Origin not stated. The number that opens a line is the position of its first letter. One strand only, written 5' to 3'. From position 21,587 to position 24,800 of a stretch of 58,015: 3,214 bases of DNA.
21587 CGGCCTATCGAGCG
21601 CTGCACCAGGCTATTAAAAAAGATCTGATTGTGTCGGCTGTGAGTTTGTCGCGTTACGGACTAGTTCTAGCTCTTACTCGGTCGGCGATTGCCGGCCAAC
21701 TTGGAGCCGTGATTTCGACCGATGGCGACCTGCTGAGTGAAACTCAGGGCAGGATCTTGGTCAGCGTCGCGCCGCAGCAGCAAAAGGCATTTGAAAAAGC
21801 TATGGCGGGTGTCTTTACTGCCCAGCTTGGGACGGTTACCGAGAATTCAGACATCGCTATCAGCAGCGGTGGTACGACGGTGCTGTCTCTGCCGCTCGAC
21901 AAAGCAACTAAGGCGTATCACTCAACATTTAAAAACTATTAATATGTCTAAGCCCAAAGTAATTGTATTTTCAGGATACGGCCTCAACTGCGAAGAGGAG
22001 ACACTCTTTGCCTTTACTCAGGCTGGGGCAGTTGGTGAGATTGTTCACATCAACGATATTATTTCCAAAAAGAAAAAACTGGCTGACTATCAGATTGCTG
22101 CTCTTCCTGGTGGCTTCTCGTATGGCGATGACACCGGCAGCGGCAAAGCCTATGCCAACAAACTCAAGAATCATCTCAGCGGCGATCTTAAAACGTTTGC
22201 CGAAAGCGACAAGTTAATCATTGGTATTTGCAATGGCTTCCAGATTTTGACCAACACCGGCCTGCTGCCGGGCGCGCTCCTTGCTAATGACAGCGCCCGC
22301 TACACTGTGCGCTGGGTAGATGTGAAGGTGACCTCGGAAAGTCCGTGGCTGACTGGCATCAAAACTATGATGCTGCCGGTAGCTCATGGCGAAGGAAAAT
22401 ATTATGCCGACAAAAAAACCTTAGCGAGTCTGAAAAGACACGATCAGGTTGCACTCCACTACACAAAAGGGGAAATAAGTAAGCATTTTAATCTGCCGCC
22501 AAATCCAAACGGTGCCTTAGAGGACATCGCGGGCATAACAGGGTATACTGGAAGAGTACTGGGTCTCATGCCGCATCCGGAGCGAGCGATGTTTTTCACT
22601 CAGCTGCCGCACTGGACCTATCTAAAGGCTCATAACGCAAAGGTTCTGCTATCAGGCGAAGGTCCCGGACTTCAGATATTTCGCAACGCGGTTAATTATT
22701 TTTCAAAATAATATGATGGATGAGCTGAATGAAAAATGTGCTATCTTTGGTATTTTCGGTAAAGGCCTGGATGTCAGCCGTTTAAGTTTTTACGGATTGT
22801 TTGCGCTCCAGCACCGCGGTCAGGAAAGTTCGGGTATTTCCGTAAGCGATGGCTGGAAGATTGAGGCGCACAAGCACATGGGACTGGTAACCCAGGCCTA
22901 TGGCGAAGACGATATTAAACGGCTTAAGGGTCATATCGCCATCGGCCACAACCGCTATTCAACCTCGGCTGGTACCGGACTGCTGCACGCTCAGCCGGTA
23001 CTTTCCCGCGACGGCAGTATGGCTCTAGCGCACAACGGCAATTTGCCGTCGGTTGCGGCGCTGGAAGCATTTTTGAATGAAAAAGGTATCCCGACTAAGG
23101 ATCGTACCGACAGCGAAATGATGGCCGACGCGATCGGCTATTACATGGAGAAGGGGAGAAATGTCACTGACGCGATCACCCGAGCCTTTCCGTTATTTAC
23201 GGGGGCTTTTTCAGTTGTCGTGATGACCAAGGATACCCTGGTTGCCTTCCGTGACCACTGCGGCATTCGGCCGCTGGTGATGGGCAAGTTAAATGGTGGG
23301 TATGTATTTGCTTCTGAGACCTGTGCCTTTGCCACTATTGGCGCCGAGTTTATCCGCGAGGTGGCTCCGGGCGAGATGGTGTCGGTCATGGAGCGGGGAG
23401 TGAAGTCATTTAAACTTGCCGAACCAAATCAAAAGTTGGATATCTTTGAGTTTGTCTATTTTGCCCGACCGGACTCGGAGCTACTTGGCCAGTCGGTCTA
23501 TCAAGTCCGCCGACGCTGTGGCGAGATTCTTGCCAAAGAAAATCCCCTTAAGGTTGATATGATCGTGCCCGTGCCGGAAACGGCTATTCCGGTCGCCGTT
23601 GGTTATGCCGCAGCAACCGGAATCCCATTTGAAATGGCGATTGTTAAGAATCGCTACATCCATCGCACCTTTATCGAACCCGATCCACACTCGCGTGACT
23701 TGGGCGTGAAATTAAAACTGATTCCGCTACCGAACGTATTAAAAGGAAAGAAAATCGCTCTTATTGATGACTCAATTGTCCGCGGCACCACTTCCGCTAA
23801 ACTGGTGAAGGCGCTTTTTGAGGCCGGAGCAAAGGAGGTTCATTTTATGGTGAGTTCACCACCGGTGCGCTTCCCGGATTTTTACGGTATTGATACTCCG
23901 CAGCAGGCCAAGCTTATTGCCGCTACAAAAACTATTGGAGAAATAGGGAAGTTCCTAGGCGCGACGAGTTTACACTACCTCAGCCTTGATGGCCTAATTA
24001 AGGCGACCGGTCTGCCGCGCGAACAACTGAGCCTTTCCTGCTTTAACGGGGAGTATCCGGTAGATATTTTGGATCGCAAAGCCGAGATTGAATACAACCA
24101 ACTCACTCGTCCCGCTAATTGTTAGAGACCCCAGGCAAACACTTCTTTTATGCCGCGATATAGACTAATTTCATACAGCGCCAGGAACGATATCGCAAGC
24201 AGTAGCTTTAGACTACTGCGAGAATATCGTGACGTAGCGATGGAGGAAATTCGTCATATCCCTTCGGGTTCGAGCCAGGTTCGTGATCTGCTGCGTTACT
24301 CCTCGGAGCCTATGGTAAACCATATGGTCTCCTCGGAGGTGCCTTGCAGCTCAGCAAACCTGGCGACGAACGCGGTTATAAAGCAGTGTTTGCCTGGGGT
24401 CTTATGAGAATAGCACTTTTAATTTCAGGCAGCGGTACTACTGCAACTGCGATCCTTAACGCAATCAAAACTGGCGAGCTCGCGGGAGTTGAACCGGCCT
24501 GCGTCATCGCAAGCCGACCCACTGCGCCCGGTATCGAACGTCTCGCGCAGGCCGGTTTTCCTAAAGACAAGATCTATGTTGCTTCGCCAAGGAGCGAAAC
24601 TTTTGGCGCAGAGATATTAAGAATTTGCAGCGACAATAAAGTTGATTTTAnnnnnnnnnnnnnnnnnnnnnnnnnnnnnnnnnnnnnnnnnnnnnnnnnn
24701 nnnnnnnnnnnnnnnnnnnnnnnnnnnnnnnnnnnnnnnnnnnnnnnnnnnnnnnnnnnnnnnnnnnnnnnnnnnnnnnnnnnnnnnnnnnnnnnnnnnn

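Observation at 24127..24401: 275-nt multi-helix structured element with a perfect 16-bp terminal inverted repeat inside the pur operon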

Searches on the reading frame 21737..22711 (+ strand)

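Call 11: search_protein_families(library=pfam, proteins=[window:21737-22711:+], max_evalue=0.01)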
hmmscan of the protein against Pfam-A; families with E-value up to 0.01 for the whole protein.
window:21737-22711:+ (324 aa): 3 families
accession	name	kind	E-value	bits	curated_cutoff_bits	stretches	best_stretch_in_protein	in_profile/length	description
PF13507.12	GATase_5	-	5.7e-73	245.6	27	1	72-322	1-260/260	CobB/CobQ-like glutamine amidotransferase domain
PF07685.20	GATase_3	-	1.2e-05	25.4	27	1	108-174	29-91/196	CobB/CobQ-like glutamine amidotransferase domain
PF01965.30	DJ-1_PfpI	-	4.7e-05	23.7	26.6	1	110-181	54-117/165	DJ-1/PfpI family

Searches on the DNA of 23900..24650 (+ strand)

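Call 6: search_rna_families(source=window, start=23900, end=24650, threshold=evalue, max_evalue=10)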
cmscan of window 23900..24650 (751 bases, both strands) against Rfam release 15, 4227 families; matches with E-value up to 10: 1.
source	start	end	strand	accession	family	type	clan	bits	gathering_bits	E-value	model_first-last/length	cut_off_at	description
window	24580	24600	+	RF01046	WLE3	Cis-reg;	-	15.6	50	2.3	12-32/44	no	Wingless localisation element 3 (WLE3)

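Call 42: search_dna_similar(query=window:24120-24410:+, collection=plasmids, mode=distant, max_evalue=1)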
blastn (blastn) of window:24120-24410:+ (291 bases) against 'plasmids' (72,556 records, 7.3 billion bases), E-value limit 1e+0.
No match.

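Call 43: search_dna_similar(query=window:24120-24410:+, collection=phages, mode=distant, max_evalue=1)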
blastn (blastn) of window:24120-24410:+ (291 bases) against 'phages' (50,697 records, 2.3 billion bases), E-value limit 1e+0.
No match.

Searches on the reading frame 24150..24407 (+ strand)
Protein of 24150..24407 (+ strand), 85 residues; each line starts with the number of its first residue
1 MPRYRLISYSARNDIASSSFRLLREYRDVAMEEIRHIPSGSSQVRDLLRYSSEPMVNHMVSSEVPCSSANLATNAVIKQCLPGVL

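Call 11: search_protein_families(library=pfam, proteins=[window:24150-24407:+], max_evalue=0.01)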
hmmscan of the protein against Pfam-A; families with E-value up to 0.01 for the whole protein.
window:24150-24407:+ (85 aa): 0 families

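Call 33: find_homologous_proteins(query=window:24150-24404:+, max_evalue=1)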
Query window:24150-24404:+: 2 candidates shared short words with the query, none scored E <= 1.
